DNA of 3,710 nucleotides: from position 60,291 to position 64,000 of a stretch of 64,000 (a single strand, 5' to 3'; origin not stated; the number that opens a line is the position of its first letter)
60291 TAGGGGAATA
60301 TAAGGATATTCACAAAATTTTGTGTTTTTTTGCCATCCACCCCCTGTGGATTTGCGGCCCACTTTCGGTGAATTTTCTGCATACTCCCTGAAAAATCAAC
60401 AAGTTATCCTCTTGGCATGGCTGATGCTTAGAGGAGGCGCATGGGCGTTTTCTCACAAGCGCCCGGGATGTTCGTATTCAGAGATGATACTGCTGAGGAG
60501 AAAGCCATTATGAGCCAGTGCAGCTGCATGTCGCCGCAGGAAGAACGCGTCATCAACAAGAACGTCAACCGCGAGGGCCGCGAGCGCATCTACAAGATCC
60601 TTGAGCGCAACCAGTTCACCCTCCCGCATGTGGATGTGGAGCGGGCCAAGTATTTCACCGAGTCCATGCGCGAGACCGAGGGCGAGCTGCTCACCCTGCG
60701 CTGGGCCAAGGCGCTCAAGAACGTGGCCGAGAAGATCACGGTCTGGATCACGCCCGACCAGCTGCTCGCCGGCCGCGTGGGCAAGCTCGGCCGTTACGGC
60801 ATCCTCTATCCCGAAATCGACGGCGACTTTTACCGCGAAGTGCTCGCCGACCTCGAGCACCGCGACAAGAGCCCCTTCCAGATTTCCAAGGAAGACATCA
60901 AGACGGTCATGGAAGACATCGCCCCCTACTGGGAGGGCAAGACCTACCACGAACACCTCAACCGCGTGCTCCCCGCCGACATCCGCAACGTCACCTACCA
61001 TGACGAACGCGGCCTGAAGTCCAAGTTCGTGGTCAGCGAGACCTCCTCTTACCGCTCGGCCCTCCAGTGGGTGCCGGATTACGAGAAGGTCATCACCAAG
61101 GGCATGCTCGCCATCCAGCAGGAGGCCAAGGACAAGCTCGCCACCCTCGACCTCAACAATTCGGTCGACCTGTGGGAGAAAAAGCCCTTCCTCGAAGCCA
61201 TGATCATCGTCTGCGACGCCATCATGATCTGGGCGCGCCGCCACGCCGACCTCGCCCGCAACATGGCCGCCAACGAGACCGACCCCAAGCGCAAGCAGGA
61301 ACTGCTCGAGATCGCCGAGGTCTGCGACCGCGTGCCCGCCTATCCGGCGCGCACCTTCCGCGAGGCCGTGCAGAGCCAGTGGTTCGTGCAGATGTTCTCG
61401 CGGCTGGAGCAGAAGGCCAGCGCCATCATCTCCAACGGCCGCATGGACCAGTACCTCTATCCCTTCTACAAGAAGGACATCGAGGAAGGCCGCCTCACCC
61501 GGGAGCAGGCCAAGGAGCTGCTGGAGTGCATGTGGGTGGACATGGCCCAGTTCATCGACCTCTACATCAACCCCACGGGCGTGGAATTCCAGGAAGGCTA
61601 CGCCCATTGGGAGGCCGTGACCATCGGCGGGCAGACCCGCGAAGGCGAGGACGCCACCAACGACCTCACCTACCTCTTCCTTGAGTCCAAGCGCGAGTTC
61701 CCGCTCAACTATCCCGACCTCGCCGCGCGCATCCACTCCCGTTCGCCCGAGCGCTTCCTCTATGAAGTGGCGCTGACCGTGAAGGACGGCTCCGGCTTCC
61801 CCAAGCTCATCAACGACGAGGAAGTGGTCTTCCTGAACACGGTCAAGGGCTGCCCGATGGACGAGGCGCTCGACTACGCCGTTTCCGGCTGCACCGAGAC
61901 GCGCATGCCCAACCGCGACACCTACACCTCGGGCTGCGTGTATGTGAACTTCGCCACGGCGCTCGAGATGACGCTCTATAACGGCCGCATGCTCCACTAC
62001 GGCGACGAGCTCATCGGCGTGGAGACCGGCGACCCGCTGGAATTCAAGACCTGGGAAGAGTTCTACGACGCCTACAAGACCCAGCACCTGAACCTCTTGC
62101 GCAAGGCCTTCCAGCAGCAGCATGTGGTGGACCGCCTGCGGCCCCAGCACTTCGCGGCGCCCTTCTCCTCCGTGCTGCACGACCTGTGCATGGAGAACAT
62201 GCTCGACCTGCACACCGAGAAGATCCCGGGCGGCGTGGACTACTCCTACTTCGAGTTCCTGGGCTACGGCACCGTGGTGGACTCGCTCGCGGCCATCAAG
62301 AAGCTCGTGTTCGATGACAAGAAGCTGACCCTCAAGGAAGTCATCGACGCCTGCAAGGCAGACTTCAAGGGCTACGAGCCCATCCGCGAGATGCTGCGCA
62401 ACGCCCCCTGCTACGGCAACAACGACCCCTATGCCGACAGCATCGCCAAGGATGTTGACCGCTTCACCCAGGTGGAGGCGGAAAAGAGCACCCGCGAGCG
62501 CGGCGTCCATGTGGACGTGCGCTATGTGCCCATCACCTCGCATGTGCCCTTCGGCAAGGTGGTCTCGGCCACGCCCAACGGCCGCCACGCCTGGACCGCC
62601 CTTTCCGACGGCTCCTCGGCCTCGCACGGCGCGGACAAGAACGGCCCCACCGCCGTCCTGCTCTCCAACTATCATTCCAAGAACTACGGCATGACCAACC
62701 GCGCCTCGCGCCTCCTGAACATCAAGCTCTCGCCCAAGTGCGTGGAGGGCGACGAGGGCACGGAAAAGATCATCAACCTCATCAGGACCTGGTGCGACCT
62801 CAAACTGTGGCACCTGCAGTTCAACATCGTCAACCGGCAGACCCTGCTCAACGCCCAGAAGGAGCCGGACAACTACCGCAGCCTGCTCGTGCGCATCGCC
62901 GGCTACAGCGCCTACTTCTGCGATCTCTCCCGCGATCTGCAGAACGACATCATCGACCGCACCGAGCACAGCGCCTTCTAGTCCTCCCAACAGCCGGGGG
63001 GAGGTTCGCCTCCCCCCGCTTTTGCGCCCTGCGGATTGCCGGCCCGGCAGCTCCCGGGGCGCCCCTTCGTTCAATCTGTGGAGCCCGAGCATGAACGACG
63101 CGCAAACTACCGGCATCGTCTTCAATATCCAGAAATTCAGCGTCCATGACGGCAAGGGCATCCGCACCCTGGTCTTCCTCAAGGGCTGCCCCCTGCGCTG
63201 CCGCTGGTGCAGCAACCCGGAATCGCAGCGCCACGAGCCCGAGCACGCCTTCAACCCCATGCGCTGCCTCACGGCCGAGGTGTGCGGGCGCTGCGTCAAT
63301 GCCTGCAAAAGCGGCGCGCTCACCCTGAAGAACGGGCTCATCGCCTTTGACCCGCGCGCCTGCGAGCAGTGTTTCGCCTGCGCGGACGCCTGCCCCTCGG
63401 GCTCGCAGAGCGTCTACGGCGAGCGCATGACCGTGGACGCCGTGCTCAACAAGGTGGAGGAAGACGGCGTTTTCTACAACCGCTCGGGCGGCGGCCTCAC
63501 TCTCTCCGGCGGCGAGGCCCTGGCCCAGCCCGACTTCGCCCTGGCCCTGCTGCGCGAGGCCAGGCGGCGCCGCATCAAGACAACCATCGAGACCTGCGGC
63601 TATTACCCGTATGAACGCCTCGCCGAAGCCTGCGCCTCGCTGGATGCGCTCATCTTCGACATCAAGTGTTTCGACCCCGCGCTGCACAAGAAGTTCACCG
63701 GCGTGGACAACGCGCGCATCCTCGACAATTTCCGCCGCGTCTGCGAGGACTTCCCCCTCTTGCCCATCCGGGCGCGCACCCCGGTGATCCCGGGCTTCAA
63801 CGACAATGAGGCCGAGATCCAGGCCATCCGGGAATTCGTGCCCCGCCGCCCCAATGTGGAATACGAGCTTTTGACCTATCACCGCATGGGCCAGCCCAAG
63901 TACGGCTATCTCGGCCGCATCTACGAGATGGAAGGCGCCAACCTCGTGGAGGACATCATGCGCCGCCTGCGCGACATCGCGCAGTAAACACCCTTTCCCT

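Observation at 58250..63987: Sigma54-controlled glycyl-radical desulfonation region, probably for DHPS rather than isethionate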

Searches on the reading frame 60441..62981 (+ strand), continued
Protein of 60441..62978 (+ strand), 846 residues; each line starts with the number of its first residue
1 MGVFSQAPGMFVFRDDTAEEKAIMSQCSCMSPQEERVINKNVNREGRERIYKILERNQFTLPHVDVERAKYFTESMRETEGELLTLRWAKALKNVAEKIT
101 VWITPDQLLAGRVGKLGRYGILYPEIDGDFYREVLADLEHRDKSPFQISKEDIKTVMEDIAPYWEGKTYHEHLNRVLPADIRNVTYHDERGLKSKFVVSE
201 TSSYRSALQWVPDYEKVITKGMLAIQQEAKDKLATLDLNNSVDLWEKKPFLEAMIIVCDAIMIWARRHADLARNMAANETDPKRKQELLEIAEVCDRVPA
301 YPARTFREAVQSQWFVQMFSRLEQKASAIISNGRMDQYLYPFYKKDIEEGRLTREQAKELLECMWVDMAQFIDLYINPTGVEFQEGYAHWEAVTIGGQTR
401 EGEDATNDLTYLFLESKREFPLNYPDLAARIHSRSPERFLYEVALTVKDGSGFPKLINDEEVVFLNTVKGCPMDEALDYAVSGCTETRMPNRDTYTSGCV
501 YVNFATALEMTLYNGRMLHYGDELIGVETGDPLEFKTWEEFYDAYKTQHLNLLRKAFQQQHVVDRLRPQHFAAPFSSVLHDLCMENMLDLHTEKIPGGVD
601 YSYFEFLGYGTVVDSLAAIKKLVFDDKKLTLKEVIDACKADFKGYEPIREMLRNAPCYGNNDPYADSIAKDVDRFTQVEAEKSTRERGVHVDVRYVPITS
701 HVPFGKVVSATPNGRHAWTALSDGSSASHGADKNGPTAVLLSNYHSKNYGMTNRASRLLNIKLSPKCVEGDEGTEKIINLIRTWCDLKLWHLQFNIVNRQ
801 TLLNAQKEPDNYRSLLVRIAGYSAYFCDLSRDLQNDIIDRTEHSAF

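Call 12: find_related_loci(query=window:60510-62978:+, collection=genome_contigs, flank=10000)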
Query window:60510-62978:+ (823 aa) in genome_contigs; peptide patterns used: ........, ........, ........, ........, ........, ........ (x = any residue, [..] = any of these).
297 stretches matched a pattern; 262 encode a relative of the query (tblastn E <= 1e-3); the best 80 are kept; 80 distinct loci.
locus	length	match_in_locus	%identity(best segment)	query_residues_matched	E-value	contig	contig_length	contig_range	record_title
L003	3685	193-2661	99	1-823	0e+0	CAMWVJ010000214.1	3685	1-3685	MAG TPA_asm: uncultured Desulfovibrio sp. isolate SRR14411332_bin.3_metawrap_v1.3_MAG genome assembly, contig: NODE.4344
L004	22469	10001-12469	96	1-823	0e+0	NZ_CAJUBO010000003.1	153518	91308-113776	MAG: uncultured Desulfovibrio sp. isolate MGBC126123, whole genome shotgun sequence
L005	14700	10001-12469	91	1-823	0e+0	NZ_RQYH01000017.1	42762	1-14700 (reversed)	Desulfovibrio sp. OH1186_COT-070 scaffold_16, whole genome shotgun sequence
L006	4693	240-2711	91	1-823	0e+0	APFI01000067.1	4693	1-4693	Desulfovibrio sp. Dsv1 Dsv1_NODE_193_len_4631_cov_7_754697.102_0, whole genome shotgun sequence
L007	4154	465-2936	91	1-823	0e+0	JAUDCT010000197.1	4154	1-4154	Desulfovibrio piger strain ET209 ET209_scaffold_197, whole genome shotgun sequence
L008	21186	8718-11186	90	1-822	0e+0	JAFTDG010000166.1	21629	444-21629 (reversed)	MAG: Desulfovibrio sp. isolate RGIG3713 Goat_Rumen.Co__c2847209, whole genome shotgun sequence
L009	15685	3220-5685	90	1-821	0e+0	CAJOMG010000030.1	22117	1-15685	uncultured Desulfovibrio sp. isolate Reindeer_2_mag_125 genome assembly, contig: scaffold_1610, whole genome shotgun seq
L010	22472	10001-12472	89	1-823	0e+0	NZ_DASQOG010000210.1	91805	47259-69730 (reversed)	MAG: Desulfovibrio sp. isolate SMAG_U10797 k141_22319, whole genome shotgun sequence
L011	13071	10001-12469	89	1-822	0e+0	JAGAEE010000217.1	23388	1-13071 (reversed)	MAG: Desulfovibrio sp. isolate RGIG8361 Water_buffalos_Rumen.Co__c8178163, whole genome shotgun sequence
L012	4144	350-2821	89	1-822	0e+0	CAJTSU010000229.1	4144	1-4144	MAG TPA_asm: uncultured Mailhella sp. isolate MGBC107932 genome assembly, contig: MGBC107932.229, whole genome shotgun s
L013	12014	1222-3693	88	1-823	0e+0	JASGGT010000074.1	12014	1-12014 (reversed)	MAG: Desulfovibrio sp. isolate 5H096 JMF-2111-06-0005.hyb.bin.96_73, whole genome shotgun sequence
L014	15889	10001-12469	89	1-822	0e+0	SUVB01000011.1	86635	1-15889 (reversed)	MAG: Desulfovibrio desulfuricans isolate SIG61 k141_201204, whole genome shotgun sequence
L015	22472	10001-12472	89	1-823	0e+0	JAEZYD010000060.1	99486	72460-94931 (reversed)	MAG: Proteobacteria bacterium isolate OH_PFB_223 k127_1434338, whole genome shotgun sequence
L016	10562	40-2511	89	1-823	0e+0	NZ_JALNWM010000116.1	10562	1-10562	MAG: Desulfocurvus sp. isolate SO_2016_LW2 bin 17 scaffold13417_LW138R_2016, whole genome shotgun sequence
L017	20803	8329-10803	89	1-823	0e+0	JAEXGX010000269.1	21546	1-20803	MAG: Proteobacteria bacterium isolate OH_HBB_87 k127_403250, whole genome shotgun sequence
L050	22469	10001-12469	72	1-823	0e+0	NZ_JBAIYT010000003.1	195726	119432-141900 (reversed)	Nitratidesulfovibrio sp. 1201_IL3209 NODE_3_length_195726_cov_78.918108, whole genome shotgun sequence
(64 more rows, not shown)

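Call 29: search_protein_families(library=pfam, proteins=[L001:14028-14864:+, L001:17977-19416:+, L001:19406-20344:+, L001:21199-21726:+], max_evalue=0.01)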
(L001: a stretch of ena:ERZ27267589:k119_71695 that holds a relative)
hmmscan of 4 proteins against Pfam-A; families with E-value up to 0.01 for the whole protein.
L001:14028-14864:+ (279 aa): 1 family
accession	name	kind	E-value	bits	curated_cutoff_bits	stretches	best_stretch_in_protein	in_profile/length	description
PF04909.20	Amidohydro_2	-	1e-35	124.4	26.4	1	76-278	66-289/289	Amidohydrolase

L001:17977-19416:+ (480 aa): 13 families
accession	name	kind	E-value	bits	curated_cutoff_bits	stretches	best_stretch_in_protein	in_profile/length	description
PF00158.32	Sigma54_activat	-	5.1e-66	221.9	20.2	1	149-313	4-167/168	Sigma-54 interaction domain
PF14532.12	Sigma54_activ_2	-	1.8e-21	77.2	25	1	149-318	3-138/138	Sigma-54 interaction domain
PF25601.1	AAA_lid_14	-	1.5e-20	73.3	27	1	319-388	1-71/87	AAA+ ATPase lid domain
PF13426.13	PAS_9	-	4.6e-10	40.1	27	1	15-110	2-102/103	PAS domain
PF08448.16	PAS_4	-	1.1e-09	38.9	23.1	1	11-111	2-107/110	PAS fold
PF00989.32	PAS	-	6e-08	33.1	22.6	1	7-109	4-113/113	PAS fold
PF07728.20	AAA_5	-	4.1e-07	30.5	22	1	170-290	2-124/139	AAA domain (dynein-related subfamily)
PF00004.35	AAA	-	6.9e-05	23.7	21.2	1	170-301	1-124/131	ATPase family associated with various cellular activities (AAA)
PF13188.13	PAS_8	-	0.00011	22.4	21.8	1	6-51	3-45/65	PAS domain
PF01078.27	Mg_chelatase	-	0.00016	21.6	20.3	0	225-288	92-157/207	Magnesium chelatase, subunit ChlI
PF18024.7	HTH_50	-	0.0017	18.4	27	1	412-455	2-45/50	Helix-turn-helix domain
PF12860.13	PAS_7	-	0.0018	18.9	27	1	12-54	3-46/115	PAS fold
PF20720.3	nSTAND3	-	0.0074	16.4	27.2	0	155-188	5-38/155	Novel STAND NTPase 3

L001:19406-20344:+ (313 aa): 1 family
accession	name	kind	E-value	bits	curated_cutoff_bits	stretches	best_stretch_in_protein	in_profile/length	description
PF13228.11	DUF4037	-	8.3e-38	129.6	22.1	1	125-224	1-100/101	Domain of unknown function (DUF4037)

L001:21199-21726:+ (176 aa): 1 family
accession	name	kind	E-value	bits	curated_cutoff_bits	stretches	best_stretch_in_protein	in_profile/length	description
PF13526.11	DUF4125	-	1.3e-42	146.1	25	1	8-168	1-185/197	Protein of unknown function (DUF4125)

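Call 39: search_protein_families(library=pfam, proteins=[L050:14441-15358:+, L050:15439-16518:+, L050:16693-17529:+, L050:17759-19072:+, L050:16992-18308:+, L050:18334-19260:+, L050:19086-19856:+, L050:21044-22417:+, L050:8302-9789:+, L050:7255-7968:+], max_evalue=0.0001)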
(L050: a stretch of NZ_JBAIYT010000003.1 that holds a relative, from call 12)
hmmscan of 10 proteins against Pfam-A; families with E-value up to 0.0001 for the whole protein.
L050:14441-15358:+ (306 aa): 5 families
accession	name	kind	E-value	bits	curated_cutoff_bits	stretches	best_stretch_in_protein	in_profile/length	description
PF13561.12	adh_short_C2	-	3e-57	194.3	27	1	68-304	5-236/236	Enoyl-(Acyl carrier protein) reductase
PF00106.31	adh_short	-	1e-50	172.4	26.6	1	61-255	2-193/195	short chain dehydrogenase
PF08659.16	KR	-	1.1e-13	51.9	22.6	1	61-215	2-153/180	KR domain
PF23441.1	SDR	-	4.1e-08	33.4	27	1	58-303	6-255/258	SDR-like rossmann domain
PF01370.27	Epimerase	-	3.6e-05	23.7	20.9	0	62-133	1-63/240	NAD dependent epimerase/dehydratase family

L050:15439-16518:+ (360 aa): 4 families
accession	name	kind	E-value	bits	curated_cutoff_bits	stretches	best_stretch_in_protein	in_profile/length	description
PF13379.11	NMT1_2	-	1.1e-07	32.4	24.7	1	32-220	5-199/252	NMT1-like family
PF04069.17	OpuAC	-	1.3e-06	28.7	21.2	1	69-251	36-225/257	Substrate binding domain of ABC-type glycine betaine transport system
PF09084.16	NMT1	-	1.1e-05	25.9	20.5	1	142-264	87-214/216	NMT1/THI5 like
PF12974.12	Phosphonate-bd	-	7.4e-05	22.7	27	0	73-198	40-159/242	ABC transporter, phosphonate, periplasmic substrate-binding protein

L050:16693-17529:+ (279 aa): 1 family
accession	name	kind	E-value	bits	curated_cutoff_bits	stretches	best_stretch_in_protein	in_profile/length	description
PF00528.27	BPD_transp_1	-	1.9e-24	86.8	26.4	1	103-272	1-182/184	Binding-protein-dependent transport system inner membrane component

L050:17759-19072:+ (438 aa): 1 family
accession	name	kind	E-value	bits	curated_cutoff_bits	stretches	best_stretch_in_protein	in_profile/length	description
PF00005.33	ABC_tran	-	3.1e-28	99.5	25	1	212-351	1-136/137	ABC transporter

L050:16992-18308:+ (439 aa): 1 family
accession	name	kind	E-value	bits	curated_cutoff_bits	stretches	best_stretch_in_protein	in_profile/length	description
PF00528.27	BPD_transp_1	-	3.1e-24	86.2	26.4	1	262-434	1-181/184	Binding-protein-dependent transport system inner membrane component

L050:18334-19260:+ (309 aa): 0 families

L050:19086-19856:+ (257 aa): 3 families
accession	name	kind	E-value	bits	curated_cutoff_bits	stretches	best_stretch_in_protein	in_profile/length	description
PF00005.33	ABC_tran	-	3.8e-28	99.2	25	1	32-171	1-136/137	ABC transporter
PF13476.12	AAA_23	-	8.6e-06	27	27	1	34-63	14-40/201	AAA domain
PF13304.12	AAA_21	-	7e-05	23.5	27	0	45-126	2-102/304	AAA domain, putative AbiEii toxin, Type IV TA system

L050:21044-22417:+ (458 aa): 0 families

L050:8302-9789:+ (496 aa): 0 families

L050:7255-7968:+ (238 aa): 1 family
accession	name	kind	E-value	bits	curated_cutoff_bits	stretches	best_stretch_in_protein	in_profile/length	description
PF02660.20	G3P_acyltransf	-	1.7e-48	165.2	24.1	1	10-184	1-164/164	Glycerol-3-phosphate acyltransferase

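Call 65: search_protein_families(library=pfam, proteins=[L050:20748-22409:-, L050:21044-22417:+, L050:4977-7151:+, L050:8093-9580:+], max_evalue=0.001)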
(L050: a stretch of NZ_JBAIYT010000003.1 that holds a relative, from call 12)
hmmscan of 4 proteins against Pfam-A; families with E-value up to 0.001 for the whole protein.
L050:20748-22409:- (554 aa): 0 families

L050:21044-22417:+ (458 aa): 0 families

L050:4977-7151:+ (725 aa): 0 families

L050:8093-9580:+ (496 aa): 1 family
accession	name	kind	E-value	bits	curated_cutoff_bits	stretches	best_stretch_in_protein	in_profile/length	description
PF00291.31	PALP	-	1.3e-42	146.6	35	1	108-423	3-290/295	Pyridoxal-phosphate dependent enzyme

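Call 70: search_solved_structures(query=L001:14028-14864:+, max_evalue=0.001)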
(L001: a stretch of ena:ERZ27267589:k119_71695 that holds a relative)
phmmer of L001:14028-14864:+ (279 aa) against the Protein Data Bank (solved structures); distinct sequences matched with E-value up to 0.001: 4.
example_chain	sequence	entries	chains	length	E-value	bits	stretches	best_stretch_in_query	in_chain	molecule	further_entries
3irs_A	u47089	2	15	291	6e-34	121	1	1-277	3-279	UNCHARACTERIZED PROTEIN BB4693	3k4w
6e6i_A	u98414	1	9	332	1.2e-07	34.8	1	85-195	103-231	2,2',3-trihydroxy-3'-methoxy-5,5'-dicarboxybiphenyl meta-cleavage compound hydrolase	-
5vn5_A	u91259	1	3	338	1.3e-07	34.7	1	85-195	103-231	2,2',3-trihydroxy-3'-methoxy-5,5'-dicarboxybiphenyl meta-cleavage compound hydrolase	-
3cjp_A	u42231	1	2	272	0.00013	24.8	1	78-279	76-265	Predicted amidohydrolase, dihydroorotase family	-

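Call 73: search_solved_structures(query=L001:14945-15955:+, max_evalue=1e-20)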
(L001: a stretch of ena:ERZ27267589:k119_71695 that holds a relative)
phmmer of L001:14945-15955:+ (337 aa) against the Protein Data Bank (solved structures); distinct sequences matched with E-value up to 1e-20: 59.
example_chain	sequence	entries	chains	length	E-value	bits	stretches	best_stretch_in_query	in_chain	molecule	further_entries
24gh_A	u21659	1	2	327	6.9e-151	505.4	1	24-332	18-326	DctP family TRAP transporter solute receptor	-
24gg_A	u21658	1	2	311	9.3e-151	505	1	24-332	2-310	DctP family TRAP transporter solute receptor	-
4pfr_A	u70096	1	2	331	6.7e-67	229.3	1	28-329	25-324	TRAP dicarboxylate transporter, DctP subunit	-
4p47_A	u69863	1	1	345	6.4e-42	147.2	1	12-319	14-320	TRAP dicarboxylate transporter, DctP subunit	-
8t9t_A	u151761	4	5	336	1.2e-40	143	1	8-319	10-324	Isethionate-binding periplasmic protein DctP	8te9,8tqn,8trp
7bbr_A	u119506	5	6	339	2.4e-38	135.5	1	3-294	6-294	Putative TRAP transporter solute receptor DctP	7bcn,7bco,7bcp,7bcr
9bhf_A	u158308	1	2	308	2.5e-37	132.1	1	45-322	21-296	DctP family TRAP transporter solute-binding subunit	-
9bh3_A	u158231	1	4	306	2.5e-37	132.1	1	45-322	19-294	DctP family TRAP transporter solute-binding subunit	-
2xxk_A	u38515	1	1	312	6.1e-37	130.8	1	46-322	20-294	SIALIC ACID-BINDING PERIPLASMIC PROTEIN SIAP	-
2wx9_A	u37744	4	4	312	7.2e-37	130.6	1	43-322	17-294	SIALIC ACID-BINDING PERIPLASMIC PROTEIN SIAP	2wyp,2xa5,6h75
3b50_A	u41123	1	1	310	8e-37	130.4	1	46-322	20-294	Sialic acid-binding periplasmic protein siaP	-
2wyk_A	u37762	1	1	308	8.1e-37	130.4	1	46-322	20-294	SIALIC ACID-BINDING PERIPLASMIC PROTEIN SIAP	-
2cex_A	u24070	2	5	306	8.1e-37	130.4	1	46-322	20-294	PROTEIN HI0146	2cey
2v4c_A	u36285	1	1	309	8.1e-37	130.4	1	46-322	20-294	SIALIC ACID-BINDING PERIPLASMIC PROTEIN SIAP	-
2xwv_A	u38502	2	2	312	8.4e-37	130.4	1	46-322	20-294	SIALIC ACID-BINDING PERIPLASMIC PROTEIN SIAP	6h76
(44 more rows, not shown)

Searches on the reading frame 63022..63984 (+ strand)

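Call 6: search_protein_families(library=ncbifam, proteins=[window:63022-63984:+])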
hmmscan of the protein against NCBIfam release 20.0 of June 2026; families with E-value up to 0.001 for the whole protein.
window:63022-63984:+ (321 aa): 29 families (the best 25 are shown)
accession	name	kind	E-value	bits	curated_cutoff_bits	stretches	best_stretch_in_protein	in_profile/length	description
NF048010.1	SfplDhtActHpsHDes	equivalog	1e-141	471.1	430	1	26-319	1-297/298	(2S)-3-sulfopropanediol dehydratase activating enzyme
TIGR02494.1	PFLE_PFLC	subfamily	8.9e-100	333.7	174.35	1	33-319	1-288/293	glycyl-radical enzyme activating protein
NF043069.1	T4HPD_activ_SAM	equivalog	2.1e-87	293.3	425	1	31-307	2-274/299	trans-4-hydroxy-L-proline dehydratase activase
TIGR04395.1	cutC_activ_rSAM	equivalog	1.5e-77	261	360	1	30-310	4-286/309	choline TMA-lyase-activating enzyme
NF048008.1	SfplDhtActHpfHKleb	equivalog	3.7e-75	253.1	500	1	32-310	1-282/308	(2S)-3-sulfopropanediol dehydratase activating enzyme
NF033719.1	ind_deCO2_activ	equivalog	3.7e-72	243.2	425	1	31-319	1-292/302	indoleacetate decarboxylase activase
NF033717.2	HPDL_rSAM_activ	equivalog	8.2e-72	242.1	420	1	29-319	2-295/311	4-hydroxyphenylacetate decarboxylase activase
NF007483.0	PRK10076.1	equivalog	1.2e-62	211.7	326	2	113-306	75-266/292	[formate-C-acetyltransferase]-activating enzyme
TIGR04003.1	rSAM_BssD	equivalog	1.5e-61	208.3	496.45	1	32-304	2-277/314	[benzylsuccinate synthase]-activating enzyme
TIGR04041.1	activase_YjjW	hypoth_equivalog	1.5e-49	168.9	250.2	1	31-291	2-243/276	YjjW family glycine radical enzyme activase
TIGR02493.1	PFLA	equivalog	1.5e-48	165.2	231.75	2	128-311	38-222/235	pyruvate formate-lyase-activating protein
NF008356.0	PRK11145.1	equivalog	6e-35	120.7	375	2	132-319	47-236/246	pyruvate formate lyase 1-activating protein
TIGR02495.1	NrdG2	equivalog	2.4e-13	49.9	131.15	2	35-72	4-42/193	anaerobic ribonucleoside-triphosphate reductase activating protein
TIGR02491.1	NrdG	equivalog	3.7e-11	43.2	126.1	1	34-76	3-45/154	anaerobic ribonucleoside-triphosphate reductase activating protein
NF045874.1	Vhu_polyferre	exception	2.4e-08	33.1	600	1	70-131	17-78/381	F420-non-reducing hydrogenase associated-polyferredoxin VhuB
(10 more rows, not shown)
